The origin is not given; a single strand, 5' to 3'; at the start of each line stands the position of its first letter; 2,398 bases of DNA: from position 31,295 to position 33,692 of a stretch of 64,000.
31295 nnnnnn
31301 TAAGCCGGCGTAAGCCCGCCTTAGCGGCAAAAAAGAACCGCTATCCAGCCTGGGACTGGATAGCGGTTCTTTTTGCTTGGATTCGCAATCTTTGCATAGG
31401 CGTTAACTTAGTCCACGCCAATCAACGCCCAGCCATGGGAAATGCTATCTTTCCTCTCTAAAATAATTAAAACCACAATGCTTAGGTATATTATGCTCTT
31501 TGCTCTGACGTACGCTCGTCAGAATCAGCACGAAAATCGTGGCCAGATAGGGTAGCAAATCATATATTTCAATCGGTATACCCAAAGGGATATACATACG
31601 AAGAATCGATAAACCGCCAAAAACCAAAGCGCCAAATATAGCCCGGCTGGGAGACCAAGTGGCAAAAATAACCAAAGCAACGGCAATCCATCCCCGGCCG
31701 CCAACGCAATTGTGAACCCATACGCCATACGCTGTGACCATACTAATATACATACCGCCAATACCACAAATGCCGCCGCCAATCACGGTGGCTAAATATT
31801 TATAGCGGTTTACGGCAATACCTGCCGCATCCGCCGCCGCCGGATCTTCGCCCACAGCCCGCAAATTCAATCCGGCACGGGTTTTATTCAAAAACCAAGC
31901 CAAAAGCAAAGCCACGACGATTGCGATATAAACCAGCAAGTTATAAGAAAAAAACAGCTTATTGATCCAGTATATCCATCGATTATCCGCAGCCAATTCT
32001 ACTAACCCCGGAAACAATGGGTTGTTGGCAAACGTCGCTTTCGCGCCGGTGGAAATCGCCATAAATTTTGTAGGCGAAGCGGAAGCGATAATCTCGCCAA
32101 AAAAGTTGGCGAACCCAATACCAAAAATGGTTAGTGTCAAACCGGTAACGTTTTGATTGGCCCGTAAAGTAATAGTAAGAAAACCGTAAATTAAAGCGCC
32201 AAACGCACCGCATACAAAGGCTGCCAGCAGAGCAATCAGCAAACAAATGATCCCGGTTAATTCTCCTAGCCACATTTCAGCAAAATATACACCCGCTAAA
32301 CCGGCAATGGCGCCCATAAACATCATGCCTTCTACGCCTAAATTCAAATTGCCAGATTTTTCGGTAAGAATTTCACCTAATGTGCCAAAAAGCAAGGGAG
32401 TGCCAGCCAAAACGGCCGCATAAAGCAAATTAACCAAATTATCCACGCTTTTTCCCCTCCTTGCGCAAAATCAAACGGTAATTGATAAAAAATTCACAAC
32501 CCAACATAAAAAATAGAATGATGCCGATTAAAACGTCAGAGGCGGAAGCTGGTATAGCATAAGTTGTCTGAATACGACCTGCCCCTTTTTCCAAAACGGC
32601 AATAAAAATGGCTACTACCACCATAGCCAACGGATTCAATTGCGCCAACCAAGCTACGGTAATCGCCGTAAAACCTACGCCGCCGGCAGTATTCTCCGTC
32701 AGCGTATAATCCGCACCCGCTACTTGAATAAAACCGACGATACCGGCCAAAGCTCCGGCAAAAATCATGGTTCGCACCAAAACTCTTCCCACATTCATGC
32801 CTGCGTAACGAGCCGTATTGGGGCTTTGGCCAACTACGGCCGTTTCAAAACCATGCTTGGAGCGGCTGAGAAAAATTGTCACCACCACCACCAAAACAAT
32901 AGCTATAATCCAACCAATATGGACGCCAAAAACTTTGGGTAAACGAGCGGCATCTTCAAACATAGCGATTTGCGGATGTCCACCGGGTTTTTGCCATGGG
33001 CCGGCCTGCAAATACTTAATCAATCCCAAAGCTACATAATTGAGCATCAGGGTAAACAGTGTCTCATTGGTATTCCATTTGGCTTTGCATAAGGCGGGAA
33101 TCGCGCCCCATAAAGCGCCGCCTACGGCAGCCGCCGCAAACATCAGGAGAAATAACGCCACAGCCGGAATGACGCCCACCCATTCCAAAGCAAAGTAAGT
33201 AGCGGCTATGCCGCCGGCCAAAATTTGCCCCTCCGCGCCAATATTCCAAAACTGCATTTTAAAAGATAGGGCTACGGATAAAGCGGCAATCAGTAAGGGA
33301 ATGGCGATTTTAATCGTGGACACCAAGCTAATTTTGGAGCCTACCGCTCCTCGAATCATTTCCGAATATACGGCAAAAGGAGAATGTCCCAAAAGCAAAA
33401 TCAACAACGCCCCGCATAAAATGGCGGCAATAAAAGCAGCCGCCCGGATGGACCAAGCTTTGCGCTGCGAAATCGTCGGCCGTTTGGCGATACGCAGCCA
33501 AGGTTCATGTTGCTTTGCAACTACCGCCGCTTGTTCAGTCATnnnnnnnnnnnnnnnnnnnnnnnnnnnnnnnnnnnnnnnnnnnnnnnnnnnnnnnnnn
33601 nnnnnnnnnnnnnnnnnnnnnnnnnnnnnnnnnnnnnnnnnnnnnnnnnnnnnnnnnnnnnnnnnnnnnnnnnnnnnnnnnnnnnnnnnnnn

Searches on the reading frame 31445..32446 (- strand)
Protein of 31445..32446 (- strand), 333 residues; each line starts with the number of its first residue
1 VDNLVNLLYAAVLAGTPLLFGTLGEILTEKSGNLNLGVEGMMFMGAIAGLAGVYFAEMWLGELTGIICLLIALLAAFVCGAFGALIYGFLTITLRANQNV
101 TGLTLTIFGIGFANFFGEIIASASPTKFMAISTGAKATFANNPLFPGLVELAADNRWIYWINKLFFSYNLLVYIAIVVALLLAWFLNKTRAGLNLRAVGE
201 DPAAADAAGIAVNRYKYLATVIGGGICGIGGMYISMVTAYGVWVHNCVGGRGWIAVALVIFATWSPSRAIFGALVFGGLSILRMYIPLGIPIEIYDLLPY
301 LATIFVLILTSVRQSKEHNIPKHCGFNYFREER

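Call 40: search_protein_families(library=pfam, proteins=[window:31445-32446:-], max_evalue=0.00001)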
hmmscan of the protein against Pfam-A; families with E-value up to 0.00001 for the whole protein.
window:31445-32446:- (333 aa): 1 family
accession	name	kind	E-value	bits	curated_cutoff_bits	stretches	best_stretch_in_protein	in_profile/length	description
PF02653.21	BPD_transp_2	-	2.1e-35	122.6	26.8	1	13-307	7-269/269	Branched-chain amino acid transport system / permease component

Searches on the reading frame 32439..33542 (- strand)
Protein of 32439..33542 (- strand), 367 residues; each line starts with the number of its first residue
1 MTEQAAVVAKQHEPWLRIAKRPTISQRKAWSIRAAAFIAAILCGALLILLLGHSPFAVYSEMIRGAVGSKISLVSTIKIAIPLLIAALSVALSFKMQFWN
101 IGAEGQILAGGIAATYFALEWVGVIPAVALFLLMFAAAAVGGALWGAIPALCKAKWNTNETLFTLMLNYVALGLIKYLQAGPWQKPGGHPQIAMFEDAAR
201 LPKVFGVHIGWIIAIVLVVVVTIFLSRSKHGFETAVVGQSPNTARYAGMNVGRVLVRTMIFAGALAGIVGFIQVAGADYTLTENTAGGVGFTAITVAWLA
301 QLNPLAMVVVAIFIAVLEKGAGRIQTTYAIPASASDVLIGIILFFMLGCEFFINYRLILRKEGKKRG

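Call 40: search_protein_families(library=pfam, proteins=[window:32439-33542:-], max_evalue=0.00001)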
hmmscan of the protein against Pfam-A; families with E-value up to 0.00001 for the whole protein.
window:32439-33542:- (367 aa): 1 family
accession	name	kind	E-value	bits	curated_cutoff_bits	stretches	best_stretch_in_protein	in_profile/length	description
PF02653.21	BPD_transp_2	-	1.4e-37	129.8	26.8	1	75-347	4-269/269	Branched-chain amino acid transport system / permease component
